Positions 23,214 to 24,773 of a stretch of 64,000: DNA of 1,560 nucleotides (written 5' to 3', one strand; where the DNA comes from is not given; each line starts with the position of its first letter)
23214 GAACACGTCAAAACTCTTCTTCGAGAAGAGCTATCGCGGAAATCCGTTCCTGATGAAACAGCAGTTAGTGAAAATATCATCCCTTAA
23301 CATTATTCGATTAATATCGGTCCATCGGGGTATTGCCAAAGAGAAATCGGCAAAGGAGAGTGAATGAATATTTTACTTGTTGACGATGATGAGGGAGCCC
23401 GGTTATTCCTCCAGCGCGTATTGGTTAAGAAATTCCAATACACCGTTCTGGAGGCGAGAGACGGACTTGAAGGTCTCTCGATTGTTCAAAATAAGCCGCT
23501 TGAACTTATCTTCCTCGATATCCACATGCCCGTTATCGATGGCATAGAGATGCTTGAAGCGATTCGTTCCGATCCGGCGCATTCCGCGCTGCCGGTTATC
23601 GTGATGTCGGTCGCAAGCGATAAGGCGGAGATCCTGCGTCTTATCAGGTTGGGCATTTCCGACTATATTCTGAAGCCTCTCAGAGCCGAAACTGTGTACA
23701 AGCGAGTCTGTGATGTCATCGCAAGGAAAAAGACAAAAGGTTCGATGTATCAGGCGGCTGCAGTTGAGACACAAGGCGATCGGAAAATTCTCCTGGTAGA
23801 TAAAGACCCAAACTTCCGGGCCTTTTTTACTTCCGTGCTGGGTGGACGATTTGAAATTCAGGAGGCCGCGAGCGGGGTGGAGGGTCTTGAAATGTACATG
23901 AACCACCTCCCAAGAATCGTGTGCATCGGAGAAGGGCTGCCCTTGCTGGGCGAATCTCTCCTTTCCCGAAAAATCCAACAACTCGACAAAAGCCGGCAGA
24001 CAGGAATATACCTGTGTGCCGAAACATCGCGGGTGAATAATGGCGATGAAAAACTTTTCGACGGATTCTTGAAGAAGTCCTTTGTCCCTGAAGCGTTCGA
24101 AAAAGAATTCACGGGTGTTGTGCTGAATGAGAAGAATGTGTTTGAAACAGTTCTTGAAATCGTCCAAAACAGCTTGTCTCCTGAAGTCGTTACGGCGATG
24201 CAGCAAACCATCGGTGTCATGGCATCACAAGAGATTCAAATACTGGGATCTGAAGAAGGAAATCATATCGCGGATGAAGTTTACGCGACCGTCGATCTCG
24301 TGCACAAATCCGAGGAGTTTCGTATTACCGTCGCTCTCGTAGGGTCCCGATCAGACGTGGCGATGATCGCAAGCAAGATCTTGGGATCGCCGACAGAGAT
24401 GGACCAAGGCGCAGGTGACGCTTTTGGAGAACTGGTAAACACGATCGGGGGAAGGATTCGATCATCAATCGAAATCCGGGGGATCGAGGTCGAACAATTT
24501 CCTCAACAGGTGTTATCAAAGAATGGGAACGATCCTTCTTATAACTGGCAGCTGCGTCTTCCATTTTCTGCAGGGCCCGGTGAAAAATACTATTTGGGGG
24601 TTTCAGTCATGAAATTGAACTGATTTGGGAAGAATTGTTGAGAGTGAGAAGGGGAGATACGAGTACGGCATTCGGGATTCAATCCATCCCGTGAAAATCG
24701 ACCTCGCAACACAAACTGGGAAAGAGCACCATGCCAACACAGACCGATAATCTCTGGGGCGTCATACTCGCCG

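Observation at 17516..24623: Hemerythrin -> 1767-aa multi-PAS unorthodox kinase (REC+HPt) -> REC/pseudo-REC/CheX-like regulator: a candidate O2/redox-to-chemotaxis phosphorelay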

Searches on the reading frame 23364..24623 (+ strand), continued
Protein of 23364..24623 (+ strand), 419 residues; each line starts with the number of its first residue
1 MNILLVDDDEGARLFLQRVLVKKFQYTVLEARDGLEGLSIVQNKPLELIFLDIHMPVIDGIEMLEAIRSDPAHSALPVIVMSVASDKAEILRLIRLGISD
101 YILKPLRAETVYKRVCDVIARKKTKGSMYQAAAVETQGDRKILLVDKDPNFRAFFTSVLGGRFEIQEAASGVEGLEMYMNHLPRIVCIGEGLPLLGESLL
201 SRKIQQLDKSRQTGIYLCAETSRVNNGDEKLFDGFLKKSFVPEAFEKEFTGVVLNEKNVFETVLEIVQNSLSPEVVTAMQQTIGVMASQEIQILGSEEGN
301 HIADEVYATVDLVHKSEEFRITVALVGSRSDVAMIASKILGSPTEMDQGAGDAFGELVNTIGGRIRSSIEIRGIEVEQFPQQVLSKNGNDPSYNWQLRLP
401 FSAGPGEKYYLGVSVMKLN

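Call 30: find_encoding_contigs(protein=P0124, flank=10000, max_places=3)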
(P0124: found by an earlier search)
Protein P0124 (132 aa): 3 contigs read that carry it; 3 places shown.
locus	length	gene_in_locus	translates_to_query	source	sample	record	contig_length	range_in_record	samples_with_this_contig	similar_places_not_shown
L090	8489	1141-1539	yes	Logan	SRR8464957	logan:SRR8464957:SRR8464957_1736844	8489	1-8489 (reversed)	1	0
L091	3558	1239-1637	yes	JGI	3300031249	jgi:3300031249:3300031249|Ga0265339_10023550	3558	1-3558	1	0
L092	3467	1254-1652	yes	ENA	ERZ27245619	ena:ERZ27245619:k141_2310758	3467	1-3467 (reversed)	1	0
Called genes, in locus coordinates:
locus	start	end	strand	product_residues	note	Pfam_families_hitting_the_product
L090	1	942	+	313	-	?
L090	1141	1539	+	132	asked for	PF01814:Hemerythrin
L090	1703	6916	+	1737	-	PF00989:PAS, PF13426:PAS_9, PF08448:PAS_4, PF13426:PAS_9, PF00989:PAS, PF13426:PAS_9, PF00989:PAS, PF08448:PAS_4, +28 more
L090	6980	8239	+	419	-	PF00072:Response_reg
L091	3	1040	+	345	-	?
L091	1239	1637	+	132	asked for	PF01814:Hemerythrin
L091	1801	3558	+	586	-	?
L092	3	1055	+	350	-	?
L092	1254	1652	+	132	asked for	PF01814:Hemerythrin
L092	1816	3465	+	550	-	?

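Call 32: find_related_loci(query=A2, collection=metagenome_contigs, flank=10000)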
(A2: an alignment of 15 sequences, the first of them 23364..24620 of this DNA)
Query A2 (419 aa) in metagenome_contigs; peptide patterns used: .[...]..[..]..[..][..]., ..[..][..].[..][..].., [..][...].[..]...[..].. (x = any residue, [..] = any of these).
600 stretches matched a pattern (row limit reached: there are more); 485 encode a relative of the query (tblastn E <= 1e-3); the best 80 are kept; 80 distinct loci.
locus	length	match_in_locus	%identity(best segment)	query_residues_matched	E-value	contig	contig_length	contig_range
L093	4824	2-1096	38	3-415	2e-76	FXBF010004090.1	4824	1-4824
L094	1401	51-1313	29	1-413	2e-55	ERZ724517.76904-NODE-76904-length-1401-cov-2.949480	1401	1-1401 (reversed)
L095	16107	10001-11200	28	1-401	3e-46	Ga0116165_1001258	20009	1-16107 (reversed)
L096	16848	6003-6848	28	1-290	6e-37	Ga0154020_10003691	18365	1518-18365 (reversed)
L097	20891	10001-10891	29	1-308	4e-36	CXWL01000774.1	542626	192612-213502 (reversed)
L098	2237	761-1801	26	13-373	5e-30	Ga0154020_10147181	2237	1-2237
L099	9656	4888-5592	31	1-248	8e-26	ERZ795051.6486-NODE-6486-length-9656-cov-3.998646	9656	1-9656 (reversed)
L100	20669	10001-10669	28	2-240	3e-25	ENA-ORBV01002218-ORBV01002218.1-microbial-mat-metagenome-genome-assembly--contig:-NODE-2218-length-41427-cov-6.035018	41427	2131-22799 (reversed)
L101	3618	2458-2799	44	2-219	2e-24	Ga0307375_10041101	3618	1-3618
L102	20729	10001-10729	27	1-251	5e-23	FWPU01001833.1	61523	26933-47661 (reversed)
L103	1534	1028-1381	40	2-119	5e-23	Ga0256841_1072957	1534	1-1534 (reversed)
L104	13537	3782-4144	37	2-122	4e-22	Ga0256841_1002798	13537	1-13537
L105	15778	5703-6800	26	3-345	1e-21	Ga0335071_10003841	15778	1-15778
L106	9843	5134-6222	27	3-345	3e-21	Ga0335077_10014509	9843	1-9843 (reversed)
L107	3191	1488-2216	27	3-242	5e-21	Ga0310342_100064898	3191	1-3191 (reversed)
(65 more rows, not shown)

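Call 42: predict_structure(alignment_id=A1)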
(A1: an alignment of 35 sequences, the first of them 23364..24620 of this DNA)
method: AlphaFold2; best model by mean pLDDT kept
length: 419 residues; sequences in the alignment: 35
mean_pLDDT: 85.3   pTM: 0.52
mean pLDDT of the five models: 85.3, 85.2, 84.1, 83.5, 82.7
residues with pLDDT >= 90: 200; 70-90: 181; 50-70: 21; < 50: 17
segments of 3 or more residues with pLDDT < 50: 123-139
pLDDT, mean of each block of 10 residues (from residue 1): 93 92 90 92 90 90 88 86 84 85 88 84 40 38 93 90 86 89 89 89 84 85 63 86 83 69 85 93 89 87 92 89 95 93 91 95 93 88 79 87 90 89
secondary structure, 60 per line:
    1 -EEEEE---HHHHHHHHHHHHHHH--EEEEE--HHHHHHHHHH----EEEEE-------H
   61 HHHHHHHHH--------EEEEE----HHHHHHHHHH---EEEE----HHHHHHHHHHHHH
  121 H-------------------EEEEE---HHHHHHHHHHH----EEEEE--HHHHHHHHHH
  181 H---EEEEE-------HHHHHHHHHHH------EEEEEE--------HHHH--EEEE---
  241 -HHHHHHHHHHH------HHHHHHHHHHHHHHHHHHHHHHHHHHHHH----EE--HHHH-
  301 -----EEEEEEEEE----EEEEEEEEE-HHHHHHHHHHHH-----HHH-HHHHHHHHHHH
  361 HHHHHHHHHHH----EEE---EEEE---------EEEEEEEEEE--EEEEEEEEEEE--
elements in order: E2-6 H10-24 E27-31 H34-43 E48-52 H60-69 E78-82 H87-96 E100-103 H108-121 E141-145 H149-159 E164-168 H171-181 E185-189 H197-207 E214-219 H228-231 E234-237 H242-252 H259-287 H296-299 E306-314 E319-327 H329-340 H350-371 E376-378 E382-385 E395-404 E407-417

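Call 65: search_protein_families(library=ncbifam, proteins=[window:23364-24620:+], max_evalue=0.001)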
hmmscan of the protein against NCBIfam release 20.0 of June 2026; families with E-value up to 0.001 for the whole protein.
window:23364-24620:+ (419 aa): 93 families (the best 25 are shown)
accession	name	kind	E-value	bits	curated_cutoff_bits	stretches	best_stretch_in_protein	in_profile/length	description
NF041733.1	resp_reg_CseB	equivalog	1.6e-23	83.3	350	1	2-133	2-129/228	two-component system response regulator CseB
NF007969.0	PRK10693.1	equivalog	2.9e-22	79.2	329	1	2-110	9-114/337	two-component system response regulator RssB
NF045505.1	RR_RssB_Pseudo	equivalog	8.5e-21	74.4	700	1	2-111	7-113/394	two-component system response regulator RssB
NF041367.1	CheY_Halo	equivalog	1.5e-19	70.5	200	1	3-119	1-114/114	chemotaxis protein CheY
NF047465.1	hybrid_HK_LvrA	exception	7.4e-19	67.3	1200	1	2-127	469-592/819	hybrid histidine kinase/response regulator LvrA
NF007135.0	PRK09581.1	equivalog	8.7e-19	67.6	474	1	2-174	4-190/457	PleD family two-component system response regulator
NF045944.1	ResRegRpaBCyano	equivalog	1.1e-18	67.4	330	1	4-128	1-121/229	response regulator transcription factor RpaB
NF040689.1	MtrAB_MtrA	equivalog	1.2e-18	67.3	300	1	3-123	1-117/219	MtrAB system response regulator MtrA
TIGR02154.1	PhoB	equivalog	1.4e-18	67.1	296.2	1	2-125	4-126/226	phosphate regulon transcriptional regulator PhoB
NF008469.0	PRK11361.1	equivalog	8.5e-18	64.3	714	1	2-130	6-134/461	acetoacetate metabolism transcriptional regulator AtoC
NF007935.0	PRK10651.1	equivalog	1.1e-17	64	250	1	2-120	8-125/216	two-component system response regulator NarL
NF051850.1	RespRegRprY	equivalog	4.2e-17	62.3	370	1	1-127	5-128/234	response regulator transcription factor RprY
NF007901.0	PRK10610.1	equivalog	5.3e-17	62.1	189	1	2-118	7-123/129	chemotaxis response regulator CheY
NF008318.0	PRK11107.1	equivalog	7.8e-17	60.6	890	1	1-133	668-799/920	two-component sensor histidine kinase BarA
NF053854.1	RespRegPhoBBctds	equivalog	1.9e-16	60.1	270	1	3-133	1-129/225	two-component system response regulator PhoB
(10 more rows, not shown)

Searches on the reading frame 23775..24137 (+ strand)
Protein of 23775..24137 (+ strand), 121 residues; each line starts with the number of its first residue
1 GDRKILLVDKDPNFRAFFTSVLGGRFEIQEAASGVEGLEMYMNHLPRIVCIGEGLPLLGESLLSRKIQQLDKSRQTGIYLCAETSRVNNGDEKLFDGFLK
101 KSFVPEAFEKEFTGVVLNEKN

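Call 82: search_solved_structures(query=window:23775-24137:+, max_evalue=0.01, show_alignments=1)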
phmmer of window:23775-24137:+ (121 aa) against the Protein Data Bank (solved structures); distinct sequences matched with E-value up to 0.01: 1.
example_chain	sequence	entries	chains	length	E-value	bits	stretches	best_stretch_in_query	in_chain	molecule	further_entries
3t6k_A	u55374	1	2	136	0.0029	21.3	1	5-106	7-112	Response regulator receiver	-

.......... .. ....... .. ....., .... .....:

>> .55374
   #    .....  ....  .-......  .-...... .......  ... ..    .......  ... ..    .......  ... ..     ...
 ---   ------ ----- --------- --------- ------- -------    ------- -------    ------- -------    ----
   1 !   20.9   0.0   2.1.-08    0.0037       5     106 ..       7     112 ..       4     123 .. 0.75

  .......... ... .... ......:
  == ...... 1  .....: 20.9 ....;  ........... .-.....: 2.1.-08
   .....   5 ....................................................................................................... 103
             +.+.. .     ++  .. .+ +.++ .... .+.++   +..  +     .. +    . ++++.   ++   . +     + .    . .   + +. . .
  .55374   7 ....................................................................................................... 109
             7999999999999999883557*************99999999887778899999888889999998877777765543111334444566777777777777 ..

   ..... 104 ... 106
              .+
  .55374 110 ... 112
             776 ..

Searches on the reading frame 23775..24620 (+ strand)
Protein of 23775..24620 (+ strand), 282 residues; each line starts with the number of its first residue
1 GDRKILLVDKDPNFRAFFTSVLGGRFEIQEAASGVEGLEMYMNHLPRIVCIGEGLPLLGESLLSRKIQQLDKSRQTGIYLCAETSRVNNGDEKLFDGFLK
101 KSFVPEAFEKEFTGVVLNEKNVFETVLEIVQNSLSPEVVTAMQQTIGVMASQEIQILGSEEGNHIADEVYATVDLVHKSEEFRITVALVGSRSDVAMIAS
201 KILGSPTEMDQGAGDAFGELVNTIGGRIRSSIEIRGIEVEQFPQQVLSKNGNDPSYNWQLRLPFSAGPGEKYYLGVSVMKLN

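Call 64: search_protein_representatives(alignment_id=A4)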
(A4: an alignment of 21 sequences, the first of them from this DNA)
Query: 21 sequences, 283 profile positions. Proteins with E-value up to 0.001 (for the whole library): 15023; up to 1e-10: 689; up to 1e-30: 241. The best 150 are listed.
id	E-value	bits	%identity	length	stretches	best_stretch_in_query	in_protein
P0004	2.9e-121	420.1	-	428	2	1-281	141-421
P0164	1.4e-100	352.3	-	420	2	2-278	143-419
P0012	7.0e-100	350.0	-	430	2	1-282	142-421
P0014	1.2e-99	349.2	-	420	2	2-278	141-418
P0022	5.3e-97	340.5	-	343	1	2-278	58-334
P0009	1.5e-96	339.0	-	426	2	2-278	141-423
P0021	2.4e-92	325.3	-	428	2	2-282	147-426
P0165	4.4e-92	324.4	-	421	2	2-279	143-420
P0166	5.3e-92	324.1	-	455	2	2-277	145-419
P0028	1.5e-91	322.7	-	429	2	2-278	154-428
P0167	1.6e-91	322.5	-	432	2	2-281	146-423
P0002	5.4e-91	320.8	-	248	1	35-281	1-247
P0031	2.2e-88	312.2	-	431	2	2-280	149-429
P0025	5.8e-87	307.6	-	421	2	2-280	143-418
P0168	1.5e-86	306.2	-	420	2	2-278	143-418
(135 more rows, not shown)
